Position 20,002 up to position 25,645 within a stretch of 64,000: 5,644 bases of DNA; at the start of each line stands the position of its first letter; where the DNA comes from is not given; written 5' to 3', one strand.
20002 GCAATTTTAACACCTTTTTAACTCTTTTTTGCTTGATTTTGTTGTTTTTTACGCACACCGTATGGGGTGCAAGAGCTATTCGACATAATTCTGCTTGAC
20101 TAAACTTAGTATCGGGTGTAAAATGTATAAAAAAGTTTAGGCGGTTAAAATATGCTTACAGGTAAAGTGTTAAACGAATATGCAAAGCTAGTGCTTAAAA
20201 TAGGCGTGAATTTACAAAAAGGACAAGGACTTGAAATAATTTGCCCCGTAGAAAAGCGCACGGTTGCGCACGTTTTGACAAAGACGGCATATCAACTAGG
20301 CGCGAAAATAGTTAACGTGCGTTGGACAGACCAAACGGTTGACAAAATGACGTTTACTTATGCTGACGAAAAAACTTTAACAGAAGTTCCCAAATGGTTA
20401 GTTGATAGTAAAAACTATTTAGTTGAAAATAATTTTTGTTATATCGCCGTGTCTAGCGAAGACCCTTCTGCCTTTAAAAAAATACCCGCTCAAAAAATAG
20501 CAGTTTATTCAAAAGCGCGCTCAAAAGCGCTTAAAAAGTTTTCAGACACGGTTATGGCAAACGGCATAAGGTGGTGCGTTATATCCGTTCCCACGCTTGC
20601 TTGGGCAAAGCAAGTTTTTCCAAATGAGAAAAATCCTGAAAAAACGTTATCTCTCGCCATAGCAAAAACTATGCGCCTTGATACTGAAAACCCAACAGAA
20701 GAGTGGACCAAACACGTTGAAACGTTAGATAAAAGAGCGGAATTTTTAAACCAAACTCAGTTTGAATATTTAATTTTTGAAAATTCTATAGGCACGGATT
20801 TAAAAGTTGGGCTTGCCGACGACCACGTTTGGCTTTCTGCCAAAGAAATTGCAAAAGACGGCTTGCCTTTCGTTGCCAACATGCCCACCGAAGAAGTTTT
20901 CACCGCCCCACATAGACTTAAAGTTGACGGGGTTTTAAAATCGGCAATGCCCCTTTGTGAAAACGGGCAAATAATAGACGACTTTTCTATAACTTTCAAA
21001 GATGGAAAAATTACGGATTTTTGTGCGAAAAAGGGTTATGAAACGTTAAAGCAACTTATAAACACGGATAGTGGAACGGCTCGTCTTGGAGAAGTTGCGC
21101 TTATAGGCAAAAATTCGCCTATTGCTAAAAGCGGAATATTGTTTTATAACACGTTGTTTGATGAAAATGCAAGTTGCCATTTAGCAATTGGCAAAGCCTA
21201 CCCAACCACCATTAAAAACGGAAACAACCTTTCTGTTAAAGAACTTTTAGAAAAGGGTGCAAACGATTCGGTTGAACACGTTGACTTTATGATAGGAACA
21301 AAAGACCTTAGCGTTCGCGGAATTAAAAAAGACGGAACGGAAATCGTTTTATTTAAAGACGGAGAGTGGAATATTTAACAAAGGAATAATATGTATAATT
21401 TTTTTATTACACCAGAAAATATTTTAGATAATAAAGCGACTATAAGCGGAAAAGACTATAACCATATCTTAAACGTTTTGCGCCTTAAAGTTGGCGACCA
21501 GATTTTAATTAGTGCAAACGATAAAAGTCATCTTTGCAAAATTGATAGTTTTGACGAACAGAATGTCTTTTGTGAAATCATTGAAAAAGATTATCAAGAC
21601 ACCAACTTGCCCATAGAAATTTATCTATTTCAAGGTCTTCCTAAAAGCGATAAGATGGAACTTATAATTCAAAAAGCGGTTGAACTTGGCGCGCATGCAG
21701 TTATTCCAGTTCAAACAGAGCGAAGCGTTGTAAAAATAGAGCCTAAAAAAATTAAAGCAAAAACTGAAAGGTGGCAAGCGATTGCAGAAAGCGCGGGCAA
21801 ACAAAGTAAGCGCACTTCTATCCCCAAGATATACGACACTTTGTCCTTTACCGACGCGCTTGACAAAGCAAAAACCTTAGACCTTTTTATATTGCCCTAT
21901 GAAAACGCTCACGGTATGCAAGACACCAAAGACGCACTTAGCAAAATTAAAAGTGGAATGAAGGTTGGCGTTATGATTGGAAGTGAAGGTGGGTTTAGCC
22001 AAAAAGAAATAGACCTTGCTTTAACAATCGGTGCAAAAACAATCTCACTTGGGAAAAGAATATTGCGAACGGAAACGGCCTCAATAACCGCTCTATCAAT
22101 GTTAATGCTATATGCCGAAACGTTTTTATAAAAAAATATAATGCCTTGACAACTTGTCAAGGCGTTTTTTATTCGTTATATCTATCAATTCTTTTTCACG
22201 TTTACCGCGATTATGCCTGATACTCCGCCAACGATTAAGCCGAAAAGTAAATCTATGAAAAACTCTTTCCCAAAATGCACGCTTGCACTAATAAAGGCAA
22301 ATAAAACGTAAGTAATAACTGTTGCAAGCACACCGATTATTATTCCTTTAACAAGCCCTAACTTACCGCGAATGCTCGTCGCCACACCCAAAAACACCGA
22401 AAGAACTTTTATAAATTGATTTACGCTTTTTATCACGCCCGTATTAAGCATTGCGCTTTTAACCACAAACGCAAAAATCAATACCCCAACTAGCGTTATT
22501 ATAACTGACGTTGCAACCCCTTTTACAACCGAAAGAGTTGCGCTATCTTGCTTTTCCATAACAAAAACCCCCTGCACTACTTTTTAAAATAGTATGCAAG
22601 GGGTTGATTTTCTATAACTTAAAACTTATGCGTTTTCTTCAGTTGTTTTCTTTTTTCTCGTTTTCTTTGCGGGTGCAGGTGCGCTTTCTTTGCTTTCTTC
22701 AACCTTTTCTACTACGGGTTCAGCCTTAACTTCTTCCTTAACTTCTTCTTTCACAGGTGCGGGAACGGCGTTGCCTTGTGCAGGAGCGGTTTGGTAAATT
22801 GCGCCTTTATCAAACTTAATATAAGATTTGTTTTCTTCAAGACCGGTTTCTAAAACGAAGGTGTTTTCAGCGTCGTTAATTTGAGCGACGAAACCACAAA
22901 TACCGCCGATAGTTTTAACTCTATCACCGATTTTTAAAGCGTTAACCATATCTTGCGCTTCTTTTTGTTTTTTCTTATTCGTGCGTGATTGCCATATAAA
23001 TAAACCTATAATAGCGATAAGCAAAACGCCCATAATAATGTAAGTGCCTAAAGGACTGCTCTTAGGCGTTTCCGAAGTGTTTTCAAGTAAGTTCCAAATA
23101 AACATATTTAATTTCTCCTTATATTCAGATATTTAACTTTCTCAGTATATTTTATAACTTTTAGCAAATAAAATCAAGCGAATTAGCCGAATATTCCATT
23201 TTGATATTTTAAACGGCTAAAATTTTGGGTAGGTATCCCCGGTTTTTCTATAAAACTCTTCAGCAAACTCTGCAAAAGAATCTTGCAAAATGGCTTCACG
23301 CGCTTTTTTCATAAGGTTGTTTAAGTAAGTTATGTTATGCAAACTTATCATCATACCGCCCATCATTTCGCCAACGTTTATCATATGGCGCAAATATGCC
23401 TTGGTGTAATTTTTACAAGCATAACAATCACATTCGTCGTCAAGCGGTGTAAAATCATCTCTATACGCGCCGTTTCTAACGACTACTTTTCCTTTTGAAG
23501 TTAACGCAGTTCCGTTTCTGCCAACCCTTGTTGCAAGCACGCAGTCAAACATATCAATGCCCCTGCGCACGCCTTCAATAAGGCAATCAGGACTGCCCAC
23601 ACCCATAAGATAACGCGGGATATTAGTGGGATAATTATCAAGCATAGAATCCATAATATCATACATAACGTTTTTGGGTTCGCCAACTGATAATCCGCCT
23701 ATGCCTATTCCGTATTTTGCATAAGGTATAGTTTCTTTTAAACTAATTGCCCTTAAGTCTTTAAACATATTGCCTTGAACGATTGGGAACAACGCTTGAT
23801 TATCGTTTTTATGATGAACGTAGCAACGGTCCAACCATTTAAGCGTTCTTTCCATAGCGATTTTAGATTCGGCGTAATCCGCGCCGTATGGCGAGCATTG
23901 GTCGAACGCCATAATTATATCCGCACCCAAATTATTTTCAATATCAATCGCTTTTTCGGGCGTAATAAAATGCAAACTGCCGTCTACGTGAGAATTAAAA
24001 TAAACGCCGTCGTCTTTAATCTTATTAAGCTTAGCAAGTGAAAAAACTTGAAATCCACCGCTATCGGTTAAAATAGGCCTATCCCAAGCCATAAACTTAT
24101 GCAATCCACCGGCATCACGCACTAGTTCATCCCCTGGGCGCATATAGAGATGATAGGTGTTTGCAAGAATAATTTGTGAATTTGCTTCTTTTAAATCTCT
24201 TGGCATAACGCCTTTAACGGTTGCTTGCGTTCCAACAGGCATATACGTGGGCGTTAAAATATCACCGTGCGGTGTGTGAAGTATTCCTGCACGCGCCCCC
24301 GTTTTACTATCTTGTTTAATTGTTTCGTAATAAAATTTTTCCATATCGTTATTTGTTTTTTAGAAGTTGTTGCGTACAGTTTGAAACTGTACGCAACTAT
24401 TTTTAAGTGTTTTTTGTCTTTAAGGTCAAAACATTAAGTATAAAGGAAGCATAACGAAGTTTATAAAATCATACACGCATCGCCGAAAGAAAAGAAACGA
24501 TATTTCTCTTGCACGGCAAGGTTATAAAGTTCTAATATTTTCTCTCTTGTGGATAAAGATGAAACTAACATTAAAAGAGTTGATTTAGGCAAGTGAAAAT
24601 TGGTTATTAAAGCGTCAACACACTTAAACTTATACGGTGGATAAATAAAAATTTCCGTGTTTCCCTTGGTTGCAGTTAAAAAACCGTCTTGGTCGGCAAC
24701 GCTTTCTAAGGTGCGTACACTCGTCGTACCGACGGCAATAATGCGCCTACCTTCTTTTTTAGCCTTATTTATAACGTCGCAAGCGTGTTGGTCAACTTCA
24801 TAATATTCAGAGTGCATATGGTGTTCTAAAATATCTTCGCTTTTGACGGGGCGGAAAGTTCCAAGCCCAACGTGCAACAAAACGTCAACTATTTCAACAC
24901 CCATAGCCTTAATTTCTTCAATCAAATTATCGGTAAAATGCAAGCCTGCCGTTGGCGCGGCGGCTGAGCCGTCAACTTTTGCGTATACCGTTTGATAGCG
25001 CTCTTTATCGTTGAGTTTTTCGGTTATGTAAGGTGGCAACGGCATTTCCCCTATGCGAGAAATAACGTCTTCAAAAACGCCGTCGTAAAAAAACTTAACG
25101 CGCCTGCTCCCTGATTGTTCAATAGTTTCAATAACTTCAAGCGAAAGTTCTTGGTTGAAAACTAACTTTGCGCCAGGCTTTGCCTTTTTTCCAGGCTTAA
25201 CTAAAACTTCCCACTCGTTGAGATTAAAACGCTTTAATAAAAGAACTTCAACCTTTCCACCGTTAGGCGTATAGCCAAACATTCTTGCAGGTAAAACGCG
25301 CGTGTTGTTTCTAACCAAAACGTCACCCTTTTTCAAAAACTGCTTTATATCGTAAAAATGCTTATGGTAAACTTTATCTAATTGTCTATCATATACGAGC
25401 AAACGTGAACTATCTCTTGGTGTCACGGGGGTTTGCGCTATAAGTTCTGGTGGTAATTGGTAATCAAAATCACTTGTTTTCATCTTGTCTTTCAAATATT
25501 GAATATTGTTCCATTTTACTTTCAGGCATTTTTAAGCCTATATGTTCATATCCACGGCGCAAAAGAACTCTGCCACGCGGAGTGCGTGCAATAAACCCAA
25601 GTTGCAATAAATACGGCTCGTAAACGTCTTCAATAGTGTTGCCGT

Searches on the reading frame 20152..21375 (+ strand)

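Call 83: search_protein_families(library=pfam, proteins=[window:20152-21375:+], max_evalue=0.0001)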
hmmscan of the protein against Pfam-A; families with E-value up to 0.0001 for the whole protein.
window:20152-21375:+ (408 aa): 1 family
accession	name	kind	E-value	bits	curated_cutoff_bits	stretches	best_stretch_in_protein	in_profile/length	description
PF02073.20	Peptidase_M29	-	1.7e-151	505.1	27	1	6-406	4-406/406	Thermophilic metalloprotease (M29)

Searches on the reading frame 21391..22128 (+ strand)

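Call 83: search_protein_families(library=pfam, proteins=[window:21391-22128:+], max_evalue=0.0001)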
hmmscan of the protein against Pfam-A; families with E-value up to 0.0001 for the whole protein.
window:21391-22128:+ (246 aa): 2 families
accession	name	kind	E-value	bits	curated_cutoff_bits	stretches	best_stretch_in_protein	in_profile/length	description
PF04452.19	Methyltrans_RNA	-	2.7e-54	183.6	23.9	1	72-238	2-164/165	RNA methyltransferase domain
PF20260.4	PUA_4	-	9.9e-08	32.4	23.9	1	18-63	1-47/48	RNA methyltransferase PUA domain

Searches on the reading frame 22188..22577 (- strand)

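Call 83: search_protein_families(library=pfam, proteins=[window:22188-22577:-], max_evalue=0.0001)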
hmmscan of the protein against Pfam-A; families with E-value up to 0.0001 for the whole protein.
window:22188-22577:- (130 aa): 1 family
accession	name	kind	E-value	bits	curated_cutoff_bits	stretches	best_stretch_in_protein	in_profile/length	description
PF12670.12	DUF3792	-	2.3e-10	41.1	31.3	1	15-123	3-114/115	Protein of unknown function (DUF3792)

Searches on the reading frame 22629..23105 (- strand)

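Call 83: search_protein_families(library=pfam, proteins=[window:22629-23105:-], max_evalue=0.0001)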
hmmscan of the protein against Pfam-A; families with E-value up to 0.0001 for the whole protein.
window:22629-23105:- (159 aa): 1 family
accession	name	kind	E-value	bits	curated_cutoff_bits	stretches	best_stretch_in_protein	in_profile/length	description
PF02699.20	YajC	-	7.8e-18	64.6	28.2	1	27-104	4-77/78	Preprotein translocase subunit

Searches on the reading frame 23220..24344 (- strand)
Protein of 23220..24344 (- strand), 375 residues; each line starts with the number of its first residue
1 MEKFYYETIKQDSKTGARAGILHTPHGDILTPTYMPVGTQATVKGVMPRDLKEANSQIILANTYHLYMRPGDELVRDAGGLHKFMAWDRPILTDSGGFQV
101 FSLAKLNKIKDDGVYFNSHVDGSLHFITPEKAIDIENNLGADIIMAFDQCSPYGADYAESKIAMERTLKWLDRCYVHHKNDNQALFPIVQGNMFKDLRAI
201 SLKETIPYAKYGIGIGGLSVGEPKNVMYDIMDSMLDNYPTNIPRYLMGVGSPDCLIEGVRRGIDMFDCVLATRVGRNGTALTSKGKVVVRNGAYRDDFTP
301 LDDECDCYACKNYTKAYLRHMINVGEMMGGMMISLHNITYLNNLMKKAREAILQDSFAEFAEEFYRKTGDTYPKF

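Call 83: search_protein_families(library=pfam, proteins=[window:23220-24344:-], max_evalue=0.0001)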
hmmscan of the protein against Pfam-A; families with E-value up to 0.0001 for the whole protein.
window:23220-24344:- (375 aa): 1 family
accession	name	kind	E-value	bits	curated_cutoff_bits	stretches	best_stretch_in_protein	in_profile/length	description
PF01702.25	TGT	-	1.8e-154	514.5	26.3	1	16-368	2-355/357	Queuine tRNA-ribosyltransferase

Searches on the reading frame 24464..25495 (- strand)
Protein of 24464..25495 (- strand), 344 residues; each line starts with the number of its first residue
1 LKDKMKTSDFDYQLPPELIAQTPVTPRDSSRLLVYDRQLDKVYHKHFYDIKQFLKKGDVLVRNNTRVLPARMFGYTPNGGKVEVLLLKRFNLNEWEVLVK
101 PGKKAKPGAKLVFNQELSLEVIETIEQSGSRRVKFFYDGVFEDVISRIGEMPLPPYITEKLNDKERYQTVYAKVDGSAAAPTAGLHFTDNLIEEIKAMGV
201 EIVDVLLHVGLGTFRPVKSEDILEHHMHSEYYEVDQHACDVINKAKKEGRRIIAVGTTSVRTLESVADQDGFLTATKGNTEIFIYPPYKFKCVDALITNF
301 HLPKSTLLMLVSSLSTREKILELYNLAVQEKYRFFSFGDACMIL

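Call 83: search_protein_families(library=pfam, proteins=[window:24464-25495:-], max_evalue=0.0001)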
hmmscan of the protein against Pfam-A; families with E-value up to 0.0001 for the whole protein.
window:24464-25495:- (344 aa): 1 family
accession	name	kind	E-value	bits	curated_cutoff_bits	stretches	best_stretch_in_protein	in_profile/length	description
PF02547.20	Queuosine_synth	-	4.1e-140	466.9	25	1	7-343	1-322/322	Queuosine biosynthesis protein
